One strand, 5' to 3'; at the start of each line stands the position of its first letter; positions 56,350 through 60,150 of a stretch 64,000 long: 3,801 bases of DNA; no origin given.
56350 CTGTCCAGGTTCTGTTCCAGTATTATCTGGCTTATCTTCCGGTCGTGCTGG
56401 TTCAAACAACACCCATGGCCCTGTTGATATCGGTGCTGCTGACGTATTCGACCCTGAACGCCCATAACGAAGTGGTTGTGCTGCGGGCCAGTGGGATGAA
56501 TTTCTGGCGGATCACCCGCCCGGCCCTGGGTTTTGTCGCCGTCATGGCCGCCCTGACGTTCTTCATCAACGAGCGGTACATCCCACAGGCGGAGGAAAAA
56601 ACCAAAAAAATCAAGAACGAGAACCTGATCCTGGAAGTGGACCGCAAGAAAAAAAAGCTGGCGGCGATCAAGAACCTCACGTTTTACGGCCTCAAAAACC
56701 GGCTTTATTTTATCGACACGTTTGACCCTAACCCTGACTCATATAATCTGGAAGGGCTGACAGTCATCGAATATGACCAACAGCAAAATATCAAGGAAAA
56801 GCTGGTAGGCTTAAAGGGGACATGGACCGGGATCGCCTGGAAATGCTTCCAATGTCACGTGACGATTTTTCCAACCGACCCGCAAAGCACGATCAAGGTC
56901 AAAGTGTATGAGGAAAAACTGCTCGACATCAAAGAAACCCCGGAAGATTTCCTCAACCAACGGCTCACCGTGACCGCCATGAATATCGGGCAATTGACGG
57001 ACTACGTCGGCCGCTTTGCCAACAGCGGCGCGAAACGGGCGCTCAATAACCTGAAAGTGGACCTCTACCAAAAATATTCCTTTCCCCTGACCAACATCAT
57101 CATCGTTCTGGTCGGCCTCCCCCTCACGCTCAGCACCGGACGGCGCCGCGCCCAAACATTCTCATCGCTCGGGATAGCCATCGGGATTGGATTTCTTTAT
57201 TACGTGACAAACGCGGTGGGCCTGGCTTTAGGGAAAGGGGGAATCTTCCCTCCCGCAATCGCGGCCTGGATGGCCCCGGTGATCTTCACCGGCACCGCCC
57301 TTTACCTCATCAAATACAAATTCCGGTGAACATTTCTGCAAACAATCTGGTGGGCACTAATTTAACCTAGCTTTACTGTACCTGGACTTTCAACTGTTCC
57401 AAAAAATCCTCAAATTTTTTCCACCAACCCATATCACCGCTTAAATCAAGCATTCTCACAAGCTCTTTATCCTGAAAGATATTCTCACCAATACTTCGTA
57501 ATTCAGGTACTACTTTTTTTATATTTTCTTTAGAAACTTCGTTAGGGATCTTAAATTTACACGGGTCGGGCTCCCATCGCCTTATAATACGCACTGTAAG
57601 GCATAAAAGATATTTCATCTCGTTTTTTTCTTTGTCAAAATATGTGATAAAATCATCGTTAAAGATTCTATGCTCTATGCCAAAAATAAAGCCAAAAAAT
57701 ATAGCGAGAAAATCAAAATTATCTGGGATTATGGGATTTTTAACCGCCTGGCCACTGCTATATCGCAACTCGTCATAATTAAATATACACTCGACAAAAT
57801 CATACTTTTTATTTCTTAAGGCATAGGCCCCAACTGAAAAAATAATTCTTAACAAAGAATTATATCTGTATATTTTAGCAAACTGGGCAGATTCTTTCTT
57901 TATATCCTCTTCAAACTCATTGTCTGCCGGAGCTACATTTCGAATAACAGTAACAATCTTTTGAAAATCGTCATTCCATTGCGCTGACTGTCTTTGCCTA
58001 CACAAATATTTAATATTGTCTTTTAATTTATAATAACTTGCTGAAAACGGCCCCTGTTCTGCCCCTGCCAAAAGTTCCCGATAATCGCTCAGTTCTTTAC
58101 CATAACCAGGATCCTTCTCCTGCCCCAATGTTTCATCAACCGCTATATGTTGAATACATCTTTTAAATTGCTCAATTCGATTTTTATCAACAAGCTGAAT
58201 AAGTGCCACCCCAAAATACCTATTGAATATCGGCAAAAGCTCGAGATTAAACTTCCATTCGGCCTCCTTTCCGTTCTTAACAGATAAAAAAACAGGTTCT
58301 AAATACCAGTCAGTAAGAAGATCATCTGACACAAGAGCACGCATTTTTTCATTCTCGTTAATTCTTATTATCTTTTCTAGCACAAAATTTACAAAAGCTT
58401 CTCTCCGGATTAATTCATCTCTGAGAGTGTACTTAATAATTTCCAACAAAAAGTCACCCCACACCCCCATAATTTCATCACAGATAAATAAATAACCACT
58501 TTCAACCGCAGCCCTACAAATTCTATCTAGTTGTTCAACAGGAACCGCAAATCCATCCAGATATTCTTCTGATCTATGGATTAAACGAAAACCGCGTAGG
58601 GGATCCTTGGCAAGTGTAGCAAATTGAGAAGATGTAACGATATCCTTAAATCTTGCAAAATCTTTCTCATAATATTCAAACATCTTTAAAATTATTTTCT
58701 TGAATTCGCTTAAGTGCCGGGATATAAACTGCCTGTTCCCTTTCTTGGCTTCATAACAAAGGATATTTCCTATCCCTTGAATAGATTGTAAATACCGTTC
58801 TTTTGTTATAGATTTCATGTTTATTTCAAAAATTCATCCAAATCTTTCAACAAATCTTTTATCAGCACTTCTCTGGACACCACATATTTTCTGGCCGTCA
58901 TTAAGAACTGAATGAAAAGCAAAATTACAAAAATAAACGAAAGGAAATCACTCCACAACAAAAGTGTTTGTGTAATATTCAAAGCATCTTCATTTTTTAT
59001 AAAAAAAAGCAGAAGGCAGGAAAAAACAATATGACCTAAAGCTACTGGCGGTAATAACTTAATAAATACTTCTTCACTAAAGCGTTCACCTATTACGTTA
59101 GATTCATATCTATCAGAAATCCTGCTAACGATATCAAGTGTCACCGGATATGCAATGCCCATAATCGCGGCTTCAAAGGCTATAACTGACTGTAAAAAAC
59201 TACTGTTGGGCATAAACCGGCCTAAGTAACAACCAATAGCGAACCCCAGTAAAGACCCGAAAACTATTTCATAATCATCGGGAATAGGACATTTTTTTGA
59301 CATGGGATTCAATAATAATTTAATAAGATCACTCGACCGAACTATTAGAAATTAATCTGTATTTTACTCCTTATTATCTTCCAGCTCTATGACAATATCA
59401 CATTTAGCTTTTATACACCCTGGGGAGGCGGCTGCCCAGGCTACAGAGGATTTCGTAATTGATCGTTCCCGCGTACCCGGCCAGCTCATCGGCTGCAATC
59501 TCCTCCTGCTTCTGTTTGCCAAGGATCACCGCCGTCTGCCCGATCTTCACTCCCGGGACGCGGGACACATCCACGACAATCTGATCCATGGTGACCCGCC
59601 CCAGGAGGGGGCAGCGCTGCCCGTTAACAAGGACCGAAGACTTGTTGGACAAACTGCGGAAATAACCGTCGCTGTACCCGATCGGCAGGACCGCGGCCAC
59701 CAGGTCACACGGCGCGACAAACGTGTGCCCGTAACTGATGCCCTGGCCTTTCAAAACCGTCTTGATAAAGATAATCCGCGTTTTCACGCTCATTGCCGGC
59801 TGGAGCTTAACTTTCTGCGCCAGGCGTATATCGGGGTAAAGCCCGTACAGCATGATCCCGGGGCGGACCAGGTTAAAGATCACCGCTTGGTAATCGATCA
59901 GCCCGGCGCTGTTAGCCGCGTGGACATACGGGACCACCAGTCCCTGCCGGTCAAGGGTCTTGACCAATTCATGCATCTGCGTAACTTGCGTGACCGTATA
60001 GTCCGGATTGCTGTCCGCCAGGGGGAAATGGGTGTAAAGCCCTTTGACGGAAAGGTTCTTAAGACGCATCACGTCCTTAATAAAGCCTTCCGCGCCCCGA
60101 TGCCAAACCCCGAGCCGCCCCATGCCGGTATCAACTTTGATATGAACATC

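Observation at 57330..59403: AT-rich two-gene insertion (4-TM protein plus 481-aa protein) in the convergent lptG/alr intergenic gap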

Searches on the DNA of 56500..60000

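Call 24: search_rna_families(source=window, start=56500, end=60000, threshold=evalue, max_evalue=1)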
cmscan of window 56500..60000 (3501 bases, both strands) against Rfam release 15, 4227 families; matches with E-value up to 1: 0.
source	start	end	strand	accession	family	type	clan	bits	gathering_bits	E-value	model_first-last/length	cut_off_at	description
